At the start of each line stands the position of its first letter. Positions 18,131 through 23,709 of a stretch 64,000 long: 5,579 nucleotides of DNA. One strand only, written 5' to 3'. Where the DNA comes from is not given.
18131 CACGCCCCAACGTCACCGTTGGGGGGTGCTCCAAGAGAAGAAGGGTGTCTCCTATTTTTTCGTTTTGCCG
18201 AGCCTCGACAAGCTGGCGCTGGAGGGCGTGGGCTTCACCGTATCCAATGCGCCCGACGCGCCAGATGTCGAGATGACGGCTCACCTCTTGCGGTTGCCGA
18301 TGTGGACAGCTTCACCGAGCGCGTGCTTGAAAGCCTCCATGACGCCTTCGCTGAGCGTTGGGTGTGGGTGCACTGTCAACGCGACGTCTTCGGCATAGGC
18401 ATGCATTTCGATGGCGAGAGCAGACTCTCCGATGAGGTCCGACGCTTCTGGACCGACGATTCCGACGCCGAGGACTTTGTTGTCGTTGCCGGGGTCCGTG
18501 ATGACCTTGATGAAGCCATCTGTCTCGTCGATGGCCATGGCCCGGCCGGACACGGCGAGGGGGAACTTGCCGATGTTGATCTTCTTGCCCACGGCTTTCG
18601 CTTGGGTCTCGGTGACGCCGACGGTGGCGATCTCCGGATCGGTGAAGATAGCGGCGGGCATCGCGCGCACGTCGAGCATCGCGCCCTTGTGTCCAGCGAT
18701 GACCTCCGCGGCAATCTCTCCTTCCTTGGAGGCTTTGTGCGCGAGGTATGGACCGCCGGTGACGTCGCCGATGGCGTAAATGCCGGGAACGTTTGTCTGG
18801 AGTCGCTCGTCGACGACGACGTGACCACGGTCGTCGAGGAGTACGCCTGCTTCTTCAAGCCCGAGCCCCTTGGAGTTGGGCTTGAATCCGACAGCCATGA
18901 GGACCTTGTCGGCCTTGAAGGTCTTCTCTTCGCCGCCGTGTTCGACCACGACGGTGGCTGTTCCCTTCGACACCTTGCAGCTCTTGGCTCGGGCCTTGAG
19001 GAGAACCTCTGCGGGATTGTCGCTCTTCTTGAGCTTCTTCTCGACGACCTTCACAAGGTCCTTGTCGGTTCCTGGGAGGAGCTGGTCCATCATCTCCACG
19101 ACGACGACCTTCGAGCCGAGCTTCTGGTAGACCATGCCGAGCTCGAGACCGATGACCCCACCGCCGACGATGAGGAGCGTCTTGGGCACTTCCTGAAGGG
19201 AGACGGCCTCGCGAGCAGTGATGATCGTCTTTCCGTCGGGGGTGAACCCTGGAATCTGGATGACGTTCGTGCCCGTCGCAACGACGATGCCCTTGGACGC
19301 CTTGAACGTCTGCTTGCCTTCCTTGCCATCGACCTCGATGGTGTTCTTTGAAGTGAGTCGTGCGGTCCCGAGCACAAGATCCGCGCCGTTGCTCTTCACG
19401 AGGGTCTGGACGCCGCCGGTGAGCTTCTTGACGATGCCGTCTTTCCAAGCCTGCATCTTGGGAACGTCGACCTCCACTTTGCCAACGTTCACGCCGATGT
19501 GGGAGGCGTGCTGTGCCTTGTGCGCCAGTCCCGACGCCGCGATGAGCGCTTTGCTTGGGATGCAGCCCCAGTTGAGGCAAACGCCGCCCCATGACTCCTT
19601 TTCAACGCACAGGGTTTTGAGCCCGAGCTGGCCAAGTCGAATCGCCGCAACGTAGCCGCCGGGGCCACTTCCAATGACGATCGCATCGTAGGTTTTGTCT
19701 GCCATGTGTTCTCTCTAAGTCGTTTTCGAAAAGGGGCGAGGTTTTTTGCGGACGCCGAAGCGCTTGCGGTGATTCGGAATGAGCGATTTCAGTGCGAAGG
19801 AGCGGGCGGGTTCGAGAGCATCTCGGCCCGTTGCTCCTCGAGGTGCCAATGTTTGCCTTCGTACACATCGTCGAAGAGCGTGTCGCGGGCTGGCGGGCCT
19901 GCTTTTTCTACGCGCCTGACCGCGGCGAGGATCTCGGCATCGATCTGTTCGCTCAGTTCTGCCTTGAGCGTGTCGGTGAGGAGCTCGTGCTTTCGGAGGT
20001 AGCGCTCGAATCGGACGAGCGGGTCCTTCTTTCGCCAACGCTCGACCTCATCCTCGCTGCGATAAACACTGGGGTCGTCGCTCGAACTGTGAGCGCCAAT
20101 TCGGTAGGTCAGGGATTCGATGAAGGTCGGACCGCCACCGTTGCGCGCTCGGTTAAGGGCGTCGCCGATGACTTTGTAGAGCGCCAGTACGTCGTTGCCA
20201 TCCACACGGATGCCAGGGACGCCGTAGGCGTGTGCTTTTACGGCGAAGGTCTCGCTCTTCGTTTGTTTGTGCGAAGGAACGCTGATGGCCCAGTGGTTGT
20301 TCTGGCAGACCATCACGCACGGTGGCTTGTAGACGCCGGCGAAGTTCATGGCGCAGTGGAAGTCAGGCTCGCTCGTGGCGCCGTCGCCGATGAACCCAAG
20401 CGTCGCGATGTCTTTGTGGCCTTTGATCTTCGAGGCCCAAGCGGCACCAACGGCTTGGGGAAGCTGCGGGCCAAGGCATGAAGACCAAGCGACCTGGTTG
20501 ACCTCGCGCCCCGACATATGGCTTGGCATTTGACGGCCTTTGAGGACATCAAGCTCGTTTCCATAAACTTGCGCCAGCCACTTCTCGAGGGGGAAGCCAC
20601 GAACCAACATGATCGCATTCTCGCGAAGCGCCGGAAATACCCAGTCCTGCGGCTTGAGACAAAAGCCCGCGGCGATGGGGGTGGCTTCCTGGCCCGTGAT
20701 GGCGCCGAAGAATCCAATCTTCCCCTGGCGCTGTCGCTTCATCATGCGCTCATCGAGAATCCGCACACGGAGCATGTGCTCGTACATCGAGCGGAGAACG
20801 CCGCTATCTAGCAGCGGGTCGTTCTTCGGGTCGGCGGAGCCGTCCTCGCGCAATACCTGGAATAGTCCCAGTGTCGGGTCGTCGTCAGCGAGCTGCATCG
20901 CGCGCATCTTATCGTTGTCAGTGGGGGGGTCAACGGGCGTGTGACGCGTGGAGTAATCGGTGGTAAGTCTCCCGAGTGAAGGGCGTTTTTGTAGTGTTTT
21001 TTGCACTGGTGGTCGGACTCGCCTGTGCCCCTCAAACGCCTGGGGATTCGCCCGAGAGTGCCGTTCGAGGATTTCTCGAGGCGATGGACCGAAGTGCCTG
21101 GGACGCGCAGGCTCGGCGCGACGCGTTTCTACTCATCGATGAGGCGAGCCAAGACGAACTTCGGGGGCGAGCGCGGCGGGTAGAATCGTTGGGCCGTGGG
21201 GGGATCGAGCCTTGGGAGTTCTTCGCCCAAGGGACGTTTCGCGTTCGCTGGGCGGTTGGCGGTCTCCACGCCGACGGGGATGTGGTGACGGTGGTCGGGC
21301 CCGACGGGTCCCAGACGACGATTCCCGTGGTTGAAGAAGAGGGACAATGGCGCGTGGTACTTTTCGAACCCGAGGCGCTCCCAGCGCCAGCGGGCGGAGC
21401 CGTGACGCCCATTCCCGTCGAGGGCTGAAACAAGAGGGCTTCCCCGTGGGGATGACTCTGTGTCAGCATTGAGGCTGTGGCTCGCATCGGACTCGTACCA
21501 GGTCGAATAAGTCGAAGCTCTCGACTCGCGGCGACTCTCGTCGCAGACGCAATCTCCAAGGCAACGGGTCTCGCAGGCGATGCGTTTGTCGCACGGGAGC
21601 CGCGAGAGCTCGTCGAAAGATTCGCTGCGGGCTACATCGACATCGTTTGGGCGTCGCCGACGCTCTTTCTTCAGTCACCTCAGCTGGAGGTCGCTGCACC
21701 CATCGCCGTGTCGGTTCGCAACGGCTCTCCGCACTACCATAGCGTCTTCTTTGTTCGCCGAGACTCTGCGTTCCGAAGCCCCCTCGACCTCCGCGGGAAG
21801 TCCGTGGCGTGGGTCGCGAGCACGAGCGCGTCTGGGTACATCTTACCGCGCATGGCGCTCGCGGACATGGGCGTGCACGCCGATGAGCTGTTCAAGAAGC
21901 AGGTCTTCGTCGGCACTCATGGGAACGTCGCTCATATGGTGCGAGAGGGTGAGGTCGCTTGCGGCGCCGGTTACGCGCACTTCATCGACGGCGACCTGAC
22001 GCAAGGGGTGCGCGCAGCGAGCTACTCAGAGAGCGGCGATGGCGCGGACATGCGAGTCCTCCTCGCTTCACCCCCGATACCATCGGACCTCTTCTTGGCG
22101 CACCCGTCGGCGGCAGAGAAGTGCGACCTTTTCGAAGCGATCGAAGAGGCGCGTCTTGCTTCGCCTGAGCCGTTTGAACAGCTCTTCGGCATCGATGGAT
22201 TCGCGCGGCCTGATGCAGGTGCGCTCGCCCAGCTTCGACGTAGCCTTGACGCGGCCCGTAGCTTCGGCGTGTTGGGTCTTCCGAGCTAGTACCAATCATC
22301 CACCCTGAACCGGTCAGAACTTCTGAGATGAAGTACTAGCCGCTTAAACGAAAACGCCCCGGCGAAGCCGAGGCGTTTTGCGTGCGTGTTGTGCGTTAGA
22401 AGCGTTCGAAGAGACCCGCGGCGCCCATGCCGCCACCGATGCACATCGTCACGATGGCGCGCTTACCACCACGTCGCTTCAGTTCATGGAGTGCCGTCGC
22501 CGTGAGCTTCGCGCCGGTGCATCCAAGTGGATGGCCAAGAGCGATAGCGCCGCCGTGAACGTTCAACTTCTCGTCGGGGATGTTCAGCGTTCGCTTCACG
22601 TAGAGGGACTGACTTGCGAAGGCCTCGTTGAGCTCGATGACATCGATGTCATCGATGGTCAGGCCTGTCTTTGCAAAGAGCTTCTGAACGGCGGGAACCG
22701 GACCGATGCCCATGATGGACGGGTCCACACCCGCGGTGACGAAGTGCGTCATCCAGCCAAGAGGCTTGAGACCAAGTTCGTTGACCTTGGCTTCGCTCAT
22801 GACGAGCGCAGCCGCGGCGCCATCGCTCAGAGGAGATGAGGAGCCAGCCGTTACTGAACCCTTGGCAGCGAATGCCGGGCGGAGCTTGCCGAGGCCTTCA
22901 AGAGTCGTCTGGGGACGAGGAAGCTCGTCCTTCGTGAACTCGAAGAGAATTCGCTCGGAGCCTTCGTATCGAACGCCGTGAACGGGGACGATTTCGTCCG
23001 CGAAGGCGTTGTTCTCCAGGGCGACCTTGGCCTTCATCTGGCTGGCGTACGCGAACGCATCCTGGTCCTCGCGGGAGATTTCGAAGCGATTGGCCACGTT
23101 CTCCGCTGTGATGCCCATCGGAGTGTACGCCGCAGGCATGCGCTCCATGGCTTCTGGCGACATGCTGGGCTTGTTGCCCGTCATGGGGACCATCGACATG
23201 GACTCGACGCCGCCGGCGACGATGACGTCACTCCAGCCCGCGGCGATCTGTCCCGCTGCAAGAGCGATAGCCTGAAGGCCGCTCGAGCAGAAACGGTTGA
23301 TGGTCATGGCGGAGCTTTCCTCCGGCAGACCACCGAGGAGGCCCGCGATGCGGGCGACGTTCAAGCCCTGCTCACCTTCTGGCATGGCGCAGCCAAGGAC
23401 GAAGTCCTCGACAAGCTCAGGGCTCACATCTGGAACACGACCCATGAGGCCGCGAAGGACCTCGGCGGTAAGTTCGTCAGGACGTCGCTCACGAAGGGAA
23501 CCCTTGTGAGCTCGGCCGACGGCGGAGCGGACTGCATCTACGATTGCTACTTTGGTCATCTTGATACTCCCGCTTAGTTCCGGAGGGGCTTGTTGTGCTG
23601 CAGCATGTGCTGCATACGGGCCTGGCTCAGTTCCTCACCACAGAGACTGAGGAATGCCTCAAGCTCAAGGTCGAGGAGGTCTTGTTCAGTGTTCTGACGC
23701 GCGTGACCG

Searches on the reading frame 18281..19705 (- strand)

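Call 74: search_protein_families(library=pfam, proteins=[window:18281-19705:-], max_evalue=0.00001)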
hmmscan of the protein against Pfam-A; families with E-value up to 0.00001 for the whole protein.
window:18281-19705:- (474 aa): 7 families
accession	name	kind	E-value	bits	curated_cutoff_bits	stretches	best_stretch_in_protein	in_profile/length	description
PF07992.20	Pyr_redox_2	-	5.8e-66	223.3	26.1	1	6-329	1-291/291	Pyridine nucleotide-disulphide oxidoreductase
PF02852.28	Pyr_redox_dim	-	8.8e-35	119.7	25.3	1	349-458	1-109/110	Pyridine nucleotide-disulphide oxidoreductase, dimerisation domain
PF00070.33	Pyr_redox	-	7.7e-17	62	22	1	177-254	2-79/82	Pyridine nucleotide-disulphide oxidoreductase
PF13738.12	Pyr_redox_3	-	1.1e-11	45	30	1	131-313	120-305/305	Pyridine nucleotide-disulphide oxidoreductase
PF00890.30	FAD_binding_2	-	1.5e-08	34.7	20.4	0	7-44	1-38/414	FAD binding domain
PF01494.25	FAD_binding_3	-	3.2e-06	27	22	0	6-39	2-35/349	FAD binding domain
PF13450.12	NAD_binding_8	-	5.7e-06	27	21.9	0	10-41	1-33/68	NAD(P)-binding Rossmann-like domain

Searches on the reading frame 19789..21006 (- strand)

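Call 74: search_protein_families(library=pfam, proteins=[window:19789-21006:-], max_evalue=0.00001)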
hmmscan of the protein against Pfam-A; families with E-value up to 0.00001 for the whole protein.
window:19789-21006:- (405 aa): 2 families
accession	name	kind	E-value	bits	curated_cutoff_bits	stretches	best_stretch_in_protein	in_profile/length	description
PF00676.26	E1_dh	-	8e-83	278.3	22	1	76-372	2-297/300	Dehydrogenase E1 component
PF02775.26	TPP_enzyme_C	-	6.9e-06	26.4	21.9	0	172-297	24-150/151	Thiamine pyrophosphate enzyme, C-terminal TPP binding domain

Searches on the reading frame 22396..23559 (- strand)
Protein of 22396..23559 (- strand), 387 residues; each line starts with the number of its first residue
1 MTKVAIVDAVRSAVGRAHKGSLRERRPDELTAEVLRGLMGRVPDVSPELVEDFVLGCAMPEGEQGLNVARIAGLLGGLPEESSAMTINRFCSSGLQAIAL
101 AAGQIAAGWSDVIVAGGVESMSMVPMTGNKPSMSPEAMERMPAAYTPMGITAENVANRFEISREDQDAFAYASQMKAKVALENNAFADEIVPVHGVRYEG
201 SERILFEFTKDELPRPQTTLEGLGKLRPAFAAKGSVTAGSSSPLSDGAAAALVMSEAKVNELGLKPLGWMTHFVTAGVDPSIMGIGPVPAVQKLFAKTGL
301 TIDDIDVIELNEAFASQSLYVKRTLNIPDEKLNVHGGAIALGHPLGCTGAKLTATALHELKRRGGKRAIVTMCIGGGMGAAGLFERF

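Call 74: search_protein_families(library=pfam, proteins=[window:22396-23559:-], max_evalue=0.00001)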
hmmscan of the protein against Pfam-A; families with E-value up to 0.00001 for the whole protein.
window:22396-23559:- (387 aa): 3 families
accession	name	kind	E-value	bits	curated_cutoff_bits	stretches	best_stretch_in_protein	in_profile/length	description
PF00108.29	Thiolase_N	-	1.4e-73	247.9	26.4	1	4-256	1-259/260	Thiolase, N-terminal domain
PF02803.24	Thiolase_C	-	1.5e-48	163.9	27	1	264-385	1-122/123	Thiolase, C-terminal domain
PF00109.32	ketoacyl-synt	-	3.5e-06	27.2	20.8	1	84-121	167-204/252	Beta-ketoacyl synthase, N-terminal domain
